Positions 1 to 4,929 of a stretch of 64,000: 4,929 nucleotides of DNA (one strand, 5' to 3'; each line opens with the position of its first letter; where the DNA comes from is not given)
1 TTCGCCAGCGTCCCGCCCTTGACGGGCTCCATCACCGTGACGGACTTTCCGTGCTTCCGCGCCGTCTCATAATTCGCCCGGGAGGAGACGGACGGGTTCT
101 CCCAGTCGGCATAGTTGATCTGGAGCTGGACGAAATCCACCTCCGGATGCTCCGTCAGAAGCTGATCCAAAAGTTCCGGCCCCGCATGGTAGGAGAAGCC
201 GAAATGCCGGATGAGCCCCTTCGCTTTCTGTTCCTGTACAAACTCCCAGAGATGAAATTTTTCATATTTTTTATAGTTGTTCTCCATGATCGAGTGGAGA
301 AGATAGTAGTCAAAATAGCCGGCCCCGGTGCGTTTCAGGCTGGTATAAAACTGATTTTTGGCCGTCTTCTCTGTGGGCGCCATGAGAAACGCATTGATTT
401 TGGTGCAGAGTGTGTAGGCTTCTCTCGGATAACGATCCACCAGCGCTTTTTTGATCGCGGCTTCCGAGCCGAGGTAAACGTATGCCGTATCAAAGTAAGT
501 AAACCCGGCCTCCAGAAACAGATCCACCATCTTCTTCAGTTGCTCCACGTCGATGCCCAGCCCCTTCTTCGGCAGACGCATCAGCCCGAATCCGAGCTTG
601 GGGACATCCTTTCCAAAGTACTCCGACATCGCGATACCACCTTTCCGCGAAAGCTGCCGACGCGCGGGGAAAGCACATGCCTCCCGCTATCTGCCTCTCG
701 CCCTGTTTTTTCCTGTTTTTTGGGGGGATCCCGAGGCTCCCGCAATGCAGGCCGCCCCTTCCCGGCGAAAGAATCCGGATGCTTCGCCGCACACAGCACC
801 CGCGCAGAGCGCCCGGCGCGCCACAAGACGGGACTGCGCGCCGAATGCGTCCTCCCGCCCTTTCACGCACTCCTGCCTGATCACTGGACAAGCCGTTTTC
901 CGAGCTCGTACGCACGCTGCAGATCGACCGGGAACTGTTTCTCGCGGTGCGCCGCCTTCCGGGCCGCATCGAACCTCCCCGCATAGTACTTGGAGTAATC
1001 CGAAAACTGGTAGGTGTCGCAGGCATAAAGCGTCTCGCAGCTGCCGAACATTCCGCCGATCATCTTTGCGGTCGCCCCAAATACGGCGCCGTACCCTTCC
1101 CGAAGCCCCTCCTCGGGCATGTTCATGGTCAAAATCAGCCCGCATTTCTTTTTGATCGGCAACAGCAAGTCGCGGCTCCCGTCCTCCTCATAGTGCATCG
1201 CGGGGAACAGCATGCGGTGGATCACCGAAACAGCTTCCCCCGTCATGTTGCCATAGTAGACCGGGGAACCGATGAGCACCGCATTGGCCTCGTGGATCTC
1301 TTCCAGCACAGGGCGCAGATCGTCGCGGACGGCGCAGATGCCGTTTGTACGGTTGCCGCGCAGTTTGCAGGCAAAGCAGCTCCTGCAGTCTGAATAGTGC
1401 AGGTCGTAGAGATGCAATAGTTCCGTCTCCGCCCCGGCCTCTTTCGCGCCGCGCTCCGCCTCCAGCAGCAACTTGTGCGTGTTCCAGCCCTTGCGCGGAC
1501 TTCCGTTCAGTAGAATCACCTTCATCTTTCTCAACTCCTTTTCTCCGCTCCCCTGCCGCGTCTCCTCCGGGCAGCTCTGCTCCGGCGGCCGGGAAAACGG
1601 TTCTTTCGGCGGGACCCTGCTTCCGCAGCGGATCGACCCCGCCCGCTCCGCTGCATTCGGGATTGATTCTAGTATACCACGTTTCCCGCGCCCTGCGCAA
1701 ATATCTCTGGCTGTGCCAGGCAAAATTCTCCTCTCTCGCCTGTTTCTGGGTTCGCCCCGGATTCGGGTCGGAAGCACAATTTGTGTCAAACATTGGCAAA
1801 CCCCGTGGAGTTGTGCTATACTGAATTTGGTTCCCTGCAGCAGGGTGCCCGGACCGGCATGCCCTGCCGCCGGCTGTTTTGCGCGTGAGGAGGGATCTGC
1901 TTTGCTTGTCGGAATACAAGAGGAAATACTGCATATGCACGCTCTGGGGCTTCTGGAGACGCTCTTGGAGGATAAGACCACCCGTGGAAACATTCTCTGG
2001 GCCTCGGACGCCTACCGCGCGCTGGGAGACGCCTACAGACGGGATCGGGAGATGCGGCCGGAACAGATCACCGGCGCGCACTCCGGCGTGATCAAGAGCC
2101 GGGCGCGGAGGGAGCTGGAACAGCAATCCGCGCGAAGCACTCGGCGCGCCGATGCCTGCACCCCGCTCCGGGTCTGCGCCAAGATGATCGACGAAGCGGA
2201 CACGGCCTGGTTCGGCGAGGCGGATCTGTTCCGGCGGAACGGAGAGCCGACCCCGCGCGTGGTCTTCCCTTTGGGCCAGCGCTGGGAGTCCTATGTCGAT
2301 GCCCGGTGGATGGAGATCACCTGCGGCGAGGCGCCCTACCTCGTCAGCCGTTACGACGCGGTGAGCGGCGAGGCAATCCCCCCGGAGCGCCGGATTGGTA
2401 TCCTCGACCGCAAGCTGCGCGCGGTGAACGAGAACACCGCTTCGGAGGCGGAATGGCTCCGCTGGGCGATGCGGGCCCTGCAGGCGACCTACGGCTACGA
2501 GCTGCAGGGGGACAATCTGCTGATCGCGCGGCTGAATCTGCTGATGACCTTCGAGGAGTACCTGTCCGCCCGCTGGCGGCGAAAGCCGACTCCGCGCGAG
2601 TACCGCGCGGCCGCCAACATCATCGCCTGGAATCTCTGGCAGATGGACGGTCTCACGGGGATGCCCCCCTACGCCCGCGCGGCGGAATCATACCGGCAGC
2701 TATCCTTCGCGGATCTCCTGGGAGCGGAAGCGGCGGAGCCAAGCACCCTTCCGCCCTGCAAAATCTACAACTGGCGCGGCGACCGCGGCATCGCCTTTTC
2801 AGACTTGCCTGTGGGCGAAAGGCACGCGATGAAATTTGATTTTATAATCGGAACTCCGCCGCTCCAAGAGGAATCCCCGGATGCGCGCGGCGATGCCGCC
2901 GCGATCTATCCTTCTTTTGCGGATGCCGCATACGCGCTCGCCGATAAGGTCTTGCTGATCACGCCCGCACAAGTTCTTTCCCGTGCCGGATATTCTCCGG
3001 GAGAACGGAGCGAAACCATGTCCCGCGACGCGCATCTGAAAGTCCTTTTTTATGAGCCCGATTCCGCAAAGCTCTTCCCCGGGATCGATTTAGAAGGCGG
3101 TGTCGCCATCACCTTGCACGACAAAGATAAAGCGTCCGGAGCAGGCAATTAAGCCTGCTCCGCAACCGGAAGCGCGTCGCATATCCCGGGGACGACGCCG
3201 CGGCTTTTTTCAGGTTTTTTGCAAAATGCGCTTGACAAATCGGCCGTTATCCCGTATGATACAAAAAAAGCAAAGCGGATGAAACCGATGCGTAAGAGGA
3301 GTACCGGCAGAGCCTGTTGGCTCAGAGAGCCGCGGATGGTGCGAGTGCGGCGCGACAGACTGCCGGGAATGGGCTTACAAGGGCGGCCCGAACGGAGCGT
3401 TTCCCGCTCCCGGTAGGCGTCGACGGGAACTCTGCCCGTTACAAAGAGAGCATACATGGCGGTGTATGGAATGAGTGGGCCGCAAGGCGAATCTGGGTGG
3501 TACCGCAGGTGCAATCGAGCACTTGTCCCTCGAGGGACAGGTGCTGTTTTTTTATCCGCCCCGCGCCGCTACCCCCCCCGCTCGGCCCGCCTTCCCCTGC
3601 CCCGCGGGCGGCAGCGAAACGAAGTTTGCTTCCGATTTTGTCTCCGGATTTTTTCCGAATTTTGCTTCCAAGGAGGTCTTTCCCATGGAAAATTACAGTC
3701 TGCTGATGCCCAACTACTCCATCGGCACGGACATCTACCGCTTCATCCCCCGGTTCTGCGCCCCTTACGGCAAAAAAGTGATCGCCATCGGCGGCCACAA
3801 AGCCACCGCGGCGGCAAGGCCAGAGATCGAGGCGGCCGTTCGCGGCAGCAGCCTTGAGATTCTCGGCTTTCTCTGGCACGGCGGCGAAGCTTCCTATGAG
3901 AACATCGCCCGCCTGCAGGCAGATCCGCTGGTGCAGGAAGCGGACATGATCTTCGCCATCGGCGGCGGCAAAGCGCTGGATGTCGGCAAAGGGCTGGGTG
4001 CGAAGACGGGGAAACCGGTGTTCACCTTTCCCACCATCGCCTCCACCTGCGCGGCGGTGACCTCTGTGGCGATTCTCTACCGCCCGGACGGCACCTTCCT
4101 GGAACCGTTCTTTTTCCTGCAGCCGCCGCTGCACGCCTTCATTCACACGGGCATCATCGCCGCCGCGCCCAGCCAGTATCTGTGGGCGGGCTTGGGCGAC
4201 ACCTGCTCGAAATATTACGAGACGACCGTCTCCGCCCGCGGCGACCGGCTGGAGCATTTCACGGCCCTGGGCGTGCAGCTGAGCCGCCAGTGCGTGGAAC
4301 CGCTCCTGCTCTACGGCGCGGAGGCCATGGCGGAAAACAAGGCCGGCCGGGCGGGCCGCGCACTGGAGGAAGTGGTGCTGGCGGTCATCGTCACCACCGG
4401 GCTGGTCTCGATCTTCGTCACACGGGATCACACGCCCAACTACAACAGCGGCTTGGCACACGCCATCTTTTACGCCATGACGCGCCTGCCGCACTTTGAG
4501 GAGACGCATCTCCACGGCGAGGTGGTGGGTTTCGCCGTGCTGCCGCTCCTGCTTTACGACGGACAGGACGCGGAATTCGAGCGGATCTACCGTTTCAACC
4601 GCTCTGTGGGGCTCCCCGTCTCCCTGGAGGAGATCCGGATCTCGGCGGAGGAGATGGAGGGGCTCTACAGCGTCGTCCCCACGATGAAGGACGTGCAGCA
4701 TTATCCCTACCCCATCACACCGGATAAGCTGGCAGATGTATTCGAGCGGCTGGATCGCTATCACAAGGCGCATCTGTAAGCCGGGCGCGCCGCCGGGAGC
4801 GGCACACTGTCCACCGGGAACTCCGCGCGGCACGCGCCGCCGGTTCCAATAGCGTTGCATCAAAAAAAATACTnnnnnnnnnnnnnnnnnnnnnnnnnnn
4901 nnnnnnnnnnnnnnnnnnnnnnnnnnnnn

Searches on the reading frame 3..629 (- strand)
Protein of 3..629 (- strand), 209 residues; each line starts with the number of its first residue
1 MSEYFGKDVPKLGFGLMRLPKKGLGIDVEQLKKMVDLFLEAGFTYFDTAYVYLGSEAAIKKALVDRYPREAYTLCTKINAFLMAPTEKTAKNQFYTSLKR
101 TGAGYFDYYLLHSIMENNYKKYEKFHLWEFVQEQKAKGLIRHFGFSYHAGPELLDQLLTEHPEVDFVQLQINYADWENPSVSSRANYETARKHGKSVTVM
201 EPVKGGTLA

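Call 20: search_protein_families(library=pfam, proteins=[window:3-629:-], max_evalue=0.00001)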
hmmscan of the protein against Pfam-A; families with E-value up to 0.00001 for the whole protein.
window:3-629:- (209 aa): 1 family
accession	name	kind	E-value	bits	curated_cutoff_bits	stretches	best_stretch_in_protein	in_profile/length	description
PF00248.27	Aldo_ket_red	-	1.3e-32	113.5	24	1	11-208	1-197/291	Aldo/keto reductase family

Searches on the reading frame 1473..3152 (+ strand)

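Call 20: search_protein_families(library=pfam, proteins=[window:1473-3152:+], max_evalue=0.00001)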
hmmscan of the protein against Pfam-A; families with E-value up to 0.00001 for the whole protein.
window:1473-3152:+ (559 aa): 1 family
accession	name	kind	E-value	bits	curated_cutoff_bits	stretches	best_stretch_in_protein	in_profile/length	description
PF07669.17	Eco57I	-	2.9e-06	27.9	25.3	1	340-535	4-171/171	Eco57I restriction-modification methylase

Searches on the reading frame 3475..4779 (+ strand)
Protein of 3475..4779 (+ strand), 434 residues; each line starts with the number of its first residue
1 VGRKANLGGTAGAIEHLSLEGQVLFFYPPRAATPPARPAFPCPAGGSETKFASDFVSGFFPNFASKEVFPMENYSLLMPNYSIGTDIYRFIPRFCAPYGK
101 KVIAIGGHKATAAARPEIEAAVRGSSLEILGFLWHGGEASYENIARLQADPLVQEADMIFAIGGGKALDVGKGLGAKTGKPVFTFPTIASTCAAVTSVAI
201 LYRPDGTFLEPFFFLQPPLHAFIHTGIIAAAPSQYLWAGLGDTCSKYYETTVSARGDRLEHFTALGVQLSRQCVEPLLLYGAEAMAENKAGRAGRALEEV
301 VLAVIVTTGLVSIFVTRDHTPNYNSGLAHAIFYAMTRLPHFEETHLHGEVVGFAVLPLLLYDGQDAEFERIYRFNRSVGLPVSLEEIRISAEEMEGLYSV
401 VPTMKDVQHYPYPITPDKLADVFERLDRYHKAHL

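Call 20: search_protein_families(library=pfam, proteins=[window:3475-4779:+], max_evalue=0.00001)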
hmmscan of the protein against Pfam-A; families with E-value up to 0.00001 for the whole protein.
window:3475-4779:+ (434 aa): 2 families
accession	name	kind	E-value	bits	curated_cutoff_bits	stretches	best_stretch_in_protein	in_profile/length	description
PF00465.25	Fe-ADH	-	2.6e-14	53.6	31.3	1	81-206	4-148/168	Iron-containing alcohol dehydrogenase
PF13685.12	Fe-ADH_2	-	6.5e-10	39.6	28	1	101-232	21-149/149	Iron-containing alcohol dehydrogenase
